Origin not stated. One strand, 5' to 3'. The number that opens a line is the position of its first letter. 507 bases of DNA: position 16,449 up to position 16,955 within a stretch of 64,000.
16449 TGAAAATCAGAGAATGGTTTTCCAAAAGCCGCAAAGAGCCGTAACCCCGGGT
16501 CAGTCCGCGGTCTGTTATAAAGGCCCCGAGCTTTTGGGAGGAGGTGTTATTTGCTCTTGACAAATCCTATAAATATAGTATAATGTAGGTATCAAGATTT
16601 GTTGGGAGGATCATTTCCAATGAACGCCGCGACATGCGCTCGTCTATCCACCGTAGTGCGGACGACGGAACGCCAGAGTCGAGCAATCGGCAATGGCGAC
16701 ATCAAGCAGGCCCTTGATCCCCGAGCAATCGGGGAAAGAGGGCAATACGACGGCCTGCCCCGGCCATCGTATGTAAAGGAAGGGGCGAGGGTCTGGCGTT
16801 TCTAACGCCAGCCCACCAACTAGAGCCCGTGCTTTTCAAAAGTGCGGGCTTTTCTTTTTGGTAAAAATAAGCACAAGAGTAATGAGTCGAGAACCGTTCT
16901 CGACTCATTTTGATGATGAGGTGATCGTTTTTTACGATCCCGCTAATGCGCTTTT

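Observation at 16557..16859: Strongly promoted, terminator-bounded, hairpin-rich G+C island upstream of alaS: candidate novel structured RNA or dual-function small gene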

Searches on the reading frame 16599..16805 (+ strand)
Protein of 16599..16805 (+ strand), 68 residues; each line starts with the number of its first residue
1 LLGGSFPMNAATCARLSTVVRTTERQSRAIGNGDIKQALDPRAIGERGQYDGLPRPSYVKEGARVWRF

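Call 11: find_encoding_contigs(protein=window:16599-16805:+, flank=3000, max_places=10)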
Protein window:16599-16805:+ (68 aa): no gene with exactly this product is on record in the collection.

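Call 25: find_homologous_proteins(query=A1, max_evalue=10)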
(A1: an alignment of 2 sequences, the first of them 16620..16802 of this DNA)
Query A1 (2 sequences) (61 aa, profile of the alignment): 2 proteins with E <= 10 among 5 candidates.
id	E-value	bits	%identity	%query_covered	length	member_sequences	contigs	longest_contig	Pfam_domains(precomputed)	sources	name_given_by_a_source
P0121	2.5e-34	135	100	100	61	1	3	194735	-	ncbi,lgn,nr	ncbi:MAG: hypothetical protein HYT21_00850 [Candidatus Nealsonbacteria bacterium]|nr:hypothetical pr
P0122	5.0e-21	92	66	100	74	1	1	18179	-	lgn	-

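Call 26: find_encoding_contigs(protein=P0122, flank=4000, max_places=5)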
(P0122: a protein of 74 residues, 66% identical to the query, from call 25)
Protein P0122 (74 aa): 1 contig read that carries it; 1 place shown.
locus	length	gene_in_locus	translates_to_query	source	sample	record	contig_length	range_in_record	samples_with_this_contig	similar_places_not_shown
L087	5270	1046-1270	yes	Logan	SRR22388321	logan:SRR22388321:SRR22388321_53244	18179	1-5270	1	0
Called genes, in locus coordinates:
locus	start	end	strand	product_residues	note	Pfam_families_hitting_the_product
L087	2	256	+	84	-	?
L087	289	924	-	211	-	-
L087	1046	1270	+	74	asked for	-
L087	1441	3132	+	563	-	PF01411:tRNA-synt_2c, PF07973:tRNA_SAD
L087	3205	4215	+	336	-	-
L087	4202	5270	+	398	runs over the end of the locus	-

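Call 27: find_encoding_contigs(protein=P0121, flank=4000, max_places=5)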
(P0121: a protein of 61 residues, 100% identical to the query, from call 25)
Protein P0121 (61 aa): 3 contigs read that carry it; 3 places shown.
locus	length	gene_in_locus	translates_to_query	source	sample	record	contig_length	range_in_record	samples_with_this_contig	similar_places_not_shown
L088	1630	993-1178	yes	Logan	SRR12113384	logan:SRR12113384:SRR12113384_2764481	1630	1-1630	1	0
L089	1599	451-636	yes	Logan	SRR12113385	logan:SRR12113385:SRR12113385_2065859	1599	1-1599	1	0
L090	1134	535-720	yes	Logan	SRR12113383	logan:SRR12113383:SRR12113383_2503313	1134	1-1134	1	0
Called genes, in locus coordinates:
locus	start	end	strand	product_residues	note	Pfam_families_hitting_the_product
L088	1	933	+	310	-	?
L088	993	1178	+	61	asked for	-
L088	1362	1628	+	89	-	?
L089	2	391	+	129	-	?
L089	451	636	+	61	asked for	-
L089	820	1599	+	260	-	?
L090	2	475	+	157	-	?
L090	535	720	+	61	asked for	-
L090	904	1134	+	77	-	?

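Call 35: search_protein_families(library=pfam, proteins=[window:16620-16802:+], max_evalue=10)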
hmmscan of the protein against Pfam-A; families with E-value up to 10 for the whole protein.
seq(61 aa): 0 families

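Call 36: search_protein_families(library=ncbifam, proteins=[window:16620-16802:+], max_evalue=10)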
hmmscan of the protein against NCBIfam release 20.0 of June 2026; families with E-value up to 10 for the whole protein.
seq(61 aa): 0 families

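Call 37: search_protein_families(library=phrogs, proteins=[window:16620-16802:+], max_evalue=10)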
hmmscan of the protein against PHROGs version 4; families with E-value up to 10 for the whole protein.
seq(61 aa): 0 families

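Call 41: find_related_loci(query=A4, collection=metagenome_contigs, flank=3000)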
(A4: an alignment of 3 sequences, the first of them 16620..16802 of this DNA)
Query A4 (61 aa) in metagenome_contigs; peptide patterns used: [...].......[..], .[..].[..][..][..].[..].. (x = any residue, [..] = any of these).
281 stretches matched a pattern, but none encodes a relative of the query by tblastn (E <= 1e-3).

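Call 47: search_protein_representatives(alignment_id=A3)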
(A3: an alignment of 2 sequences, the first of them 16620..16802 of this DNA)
Query: 2 sequences, 74 profile positions. Proteins with E-value up to 0.001 (for the whole library): 9; up to 1e-10: 3; up to 1e-30: 2. The best 9 are listed.
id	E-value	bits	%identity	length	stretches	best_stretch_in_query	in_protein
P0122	7.1e-47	173.3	-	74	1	1-74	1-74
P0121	2.4e-35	136.4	-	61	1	13-74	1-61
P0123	3.3e-17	78.2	-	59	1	13-74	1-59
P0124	6.8e-08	48.4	-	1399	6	27-65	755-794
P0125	1.1e-05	41.4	-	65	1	13-74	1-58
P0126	2.2e-05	40.4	-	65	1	13-74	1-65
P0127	8.7e-05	38.4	-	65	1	14-74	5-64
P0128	2.9e-04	36.8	-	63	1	20-74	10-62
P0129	5.2e-04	35.9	-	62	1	14-74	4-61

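Call 50: find_homologous_proteins(query=A6, max_evalue=1)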
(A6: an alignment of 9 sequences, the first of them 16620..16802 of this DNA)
Query A6 (9 sequences) (61 aa, profile of the alignment): 11 proteins with E <= 1 among 174 candidates.
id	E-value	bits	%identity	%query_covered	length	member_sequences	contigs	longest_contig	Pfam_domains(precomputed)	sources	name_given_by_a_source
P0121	1.0e-25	107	100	100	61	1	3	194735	-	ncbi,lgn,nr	ncbi:MAG: hypothetical protein HYT21_00850 [Candidatus Nealsonbacteria bacterium]|nr:hypothetical pr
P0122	7.5e-25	105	66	100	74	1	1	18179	-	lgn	-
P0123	5.9e-24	102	62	100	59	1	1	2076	-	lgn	-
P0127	1.3e-21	94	38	98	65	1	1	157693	-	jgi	-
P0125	4.6e-21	93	43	100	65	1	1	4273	-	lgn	-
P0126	1.8e-20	91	32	100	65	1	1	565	-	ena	-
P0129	3.4e-20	90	41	98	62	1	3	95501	-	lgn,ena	-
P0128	3.8e-17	80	47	87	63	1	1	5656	-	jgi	jgi:hypothetical protein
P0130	1.1e-12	66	44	87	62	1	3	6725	-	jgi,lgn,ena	-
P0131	5.6e-12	63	48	74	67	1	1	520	-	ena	-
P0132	1.7e-10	59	42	97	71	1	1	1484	-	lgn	-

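Call 51: find_encoding_contigs(protein=P0127, flank=6000, max_places=3)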
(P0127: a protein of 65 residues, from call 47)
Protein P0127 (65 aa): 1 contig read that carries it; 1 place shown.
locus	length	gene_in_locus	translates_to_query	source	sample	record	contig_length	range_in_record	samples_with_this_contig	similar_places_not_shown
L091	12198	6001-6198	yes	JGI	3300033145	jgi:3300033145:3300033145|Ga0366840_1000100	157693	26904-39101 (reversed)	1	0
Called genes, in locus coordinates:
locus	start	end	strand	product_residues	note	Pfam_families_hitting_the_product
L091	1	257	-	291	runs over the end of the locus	PF01745:IPT, PF13671:AAA_33 (faint), PF01715:IPPT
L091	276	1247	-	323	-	PF00919:UPF0004, PF04055:Radical_SAM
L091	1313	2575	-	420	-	PF18915:DUF5667, PF00050:Kazal_1, PF07648:Kazal_2 (weak)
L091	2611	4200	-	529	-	-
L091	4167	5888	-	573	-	PF07973:tRNA_SAD, PF00587:tRNA-synt_2b, PF03129:HGTP_anticodon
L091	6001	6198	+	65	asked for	-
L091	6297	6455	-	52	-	-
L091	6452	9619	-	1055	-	PF02811:PHP, PF07733:DNA_pol3_alpha, PF17657:DNA_pol3_finger, PF14579:HHH_6, PF01336:tRNA_anti-codon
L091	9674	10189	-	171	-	-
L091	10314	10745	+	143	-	-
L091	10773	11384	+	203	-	PF01351:RNase_HII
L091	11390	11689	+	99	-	PF01783:Ribosomal_L32p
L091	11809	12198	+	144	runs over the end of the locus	PF01029:NusB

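Call 52: find_encoding_contigs(protein=P0129, flank=6000, max_places=3)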
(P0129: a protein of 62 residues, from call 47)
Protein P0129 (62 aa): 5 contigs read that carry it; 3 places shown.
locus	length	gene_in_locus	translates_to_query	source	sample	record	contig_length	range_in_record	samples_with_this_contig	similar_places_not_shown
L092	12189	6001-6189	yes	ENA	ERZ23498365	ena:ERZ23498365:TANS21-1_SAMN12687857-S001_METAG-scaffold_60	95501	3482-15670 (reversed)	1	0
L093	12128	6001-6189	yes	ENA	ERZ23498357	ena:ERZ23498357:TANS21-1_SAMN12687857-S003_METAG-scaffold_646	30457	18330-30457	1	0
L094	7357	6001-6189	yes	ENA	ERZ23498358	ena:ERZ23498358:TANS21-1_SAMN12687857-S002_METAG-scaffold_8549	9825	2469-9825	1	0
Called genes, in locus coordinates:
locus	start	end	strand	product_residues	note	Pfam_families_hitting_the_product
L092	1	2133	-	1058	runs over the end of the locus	PF02811:PHP, PF07733:DNA_pol3_alpha, PF17657:DNA_pol3_finger, PF14579:HHH_6, PF01336:tRNA_anti-codon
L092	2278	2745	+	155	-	-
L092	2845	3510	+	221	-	PF01351:RNase_HII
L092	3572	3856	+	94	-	PF01783:Ribosomal_L32p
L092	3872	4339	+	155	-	PF01029:NusB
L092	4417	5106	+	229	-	PF22935:RM44_endonuclase, PF14622:Ribonucleas_3_3, PF00636:Ribonuclease_3, PF00035:dsrm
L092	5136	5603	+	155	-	PF00886:Ribosomal_S16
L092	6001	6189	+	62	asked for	-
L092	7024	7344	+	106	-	PF13083:KH_KhpA-B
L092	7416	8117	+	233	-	PF01746:tRNA_m1G_MT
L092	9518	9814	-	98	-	-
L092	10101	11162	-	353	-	PF01966:HD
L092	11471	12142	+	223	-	PF00702:Hydrolase, PF13419:HAD_2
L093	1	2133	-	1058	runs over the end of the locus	PF02811:PHP, PF07733:DNA_pol3_alpha, PF17657:DNA_pol3_finger, PF14579:HHH_6, PF01336:tRNA_anti-codon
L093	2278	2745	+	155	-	-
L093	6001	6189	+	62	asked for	-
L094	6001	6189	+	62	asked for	-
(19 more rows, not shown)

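Call 53: find_encoding_contigs(protein=P0123, flank=3000, max_places=3)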
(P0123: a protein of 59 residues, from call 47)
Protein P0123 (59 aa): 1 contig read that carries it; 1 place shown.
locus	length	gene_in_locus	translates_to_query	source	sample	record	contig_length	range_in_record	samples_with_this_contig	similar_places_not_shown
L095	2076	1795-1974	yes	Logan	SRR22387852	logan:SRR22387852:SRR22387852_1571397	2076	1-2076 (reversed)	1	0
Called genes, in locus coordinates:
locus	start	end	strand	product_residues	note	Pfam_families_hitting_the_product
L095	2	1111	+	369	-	?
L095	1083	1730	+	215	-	PF00730:HhH-GPD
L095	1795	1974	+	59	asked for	-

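Call 64: search_solved_structures(query=A7, max_evalue=10)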
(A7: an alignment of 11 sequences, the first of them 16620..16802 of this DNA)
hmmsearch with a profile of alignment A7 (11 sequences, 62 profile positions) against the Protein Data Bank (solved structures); distinct sequences matched with E-value up to 10: 3.
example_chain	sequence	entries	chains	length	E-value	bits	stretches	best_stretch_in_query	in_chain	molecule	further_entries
4ggr_A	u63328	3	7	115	0.23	15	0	27-51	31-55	Bradavidin 2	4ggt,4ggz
1r6d_A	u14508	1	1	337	0.62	13.6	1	24-59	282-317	TDP-glucose-4,6-dehydratase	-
1r66_A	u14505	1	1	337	0.62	13.6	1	24-59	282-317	TDP-glucose-4,6-dehydratase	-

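Call 65: search_protein_families(library=padloc, alignment_id=A7, max_evalue=1)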
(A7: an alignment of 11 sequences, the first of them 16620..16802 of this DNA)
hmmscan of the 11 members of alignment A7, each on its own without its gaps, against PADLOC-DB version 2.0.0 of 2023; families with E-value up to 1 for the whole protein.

A. member 1, window:16620-16802:+ (61 aa): 0 families

B. families by the number of members that match (of 11 scanned): 1 family
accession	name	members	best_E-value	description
PDLC00064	GajA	1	0.035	AAA ATPase domain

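Call 68: predict_structure(alignment_id=A7)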
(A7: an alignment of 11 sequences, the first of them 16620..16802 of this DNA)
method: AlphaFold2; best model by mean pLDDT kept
length: 61 residues; sequences in the alignment: 11
mean_pLDDT: 72.4   pTM: 0.42
mean pLDDT of the five models: 72.4, 71.9, 71.0, 70.9, 66.1
residues with pLDDT >= 90: 0; 70-90: 43; 50-70: 16; < 50: 2
segments of 3 or more residues with pLDDT < 50: none
pLDDT, mean of each block of 10 residues (from residue 1): 74 80 75 57 67 81 75
secondary structure, 60 per line:
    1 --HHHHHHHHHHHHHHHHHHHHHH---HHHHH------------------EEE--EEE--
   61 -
elements in order: H3-24 H28-32 E51-53 E56-58

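Call 73: fold_search(model_id=the predicted structure, library=pdb)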
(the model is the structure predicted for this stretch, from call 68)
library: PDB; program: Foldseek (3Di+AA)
matches with E <= 10: 0; with E <= 0.001: 0
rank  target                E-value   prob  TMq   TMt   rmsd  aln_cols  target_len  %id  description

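Call 77: find_related_loci(query=A9, collection=metagenome_contigs, flank=4000)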
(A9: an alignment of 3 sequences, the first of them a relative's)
Query A9 (63 aa) in metagenome_contigs; peptide patterns used: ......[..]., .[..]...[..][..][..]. (x = any residue, [..] = any of these).
391 stretches matched a pattern; 2 encode a relative of the query (tblastn E <= 1e-3); 2 distinct loci.
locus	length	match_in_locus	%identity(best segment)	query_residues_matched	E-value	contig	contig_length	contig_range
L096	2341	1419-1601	76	1-62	3e-25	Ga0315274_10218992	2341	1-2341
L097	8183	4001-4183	76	1-62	3e-25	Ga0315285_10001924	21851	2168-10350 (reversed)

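Call 98: find_encoding_contigs(protein=P0125, flank=4000, max_places=3)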
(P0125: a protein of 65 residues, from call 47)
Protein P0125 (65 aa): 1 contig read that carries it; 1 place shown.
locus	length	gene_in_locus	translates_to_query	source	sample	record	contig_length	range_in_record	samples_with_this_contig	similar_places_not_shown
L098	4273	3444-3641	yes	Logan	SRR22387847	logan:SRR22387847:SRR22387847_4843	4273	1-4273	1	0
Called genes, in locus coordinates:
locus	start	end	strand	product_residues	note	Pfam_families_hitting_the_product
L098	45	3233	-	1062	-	PF02811:PHP, PF07733:DNA_pol3_alpha, PF17657:DNA_pol3_finger, PF14579:HHH_6, PF01336:tRNA_anti-codon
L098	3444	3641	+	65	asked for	-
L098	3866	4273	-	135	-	?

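Call 101: search_protein_families(library=pfam, proteins=[L098:3866-4273:-, L087:289-921:-], max_evalue=0.01)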
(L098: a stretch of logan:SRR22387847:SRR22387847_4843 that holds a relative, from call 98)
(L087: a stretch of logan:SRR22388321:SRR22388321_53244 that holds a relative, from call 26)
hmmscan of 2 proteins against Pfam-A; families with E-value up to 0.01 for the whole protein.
L098:3866-4273:- (135 aa): 0 families

L087:289-921:- (210 aa): 1 family
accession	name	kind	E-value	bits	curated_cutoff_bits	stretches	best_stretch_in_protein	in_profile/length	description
PF20480.3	DUF6720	-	0.00068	19.6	27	1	84-171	9-96/307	Family of unknown function (DUF6720)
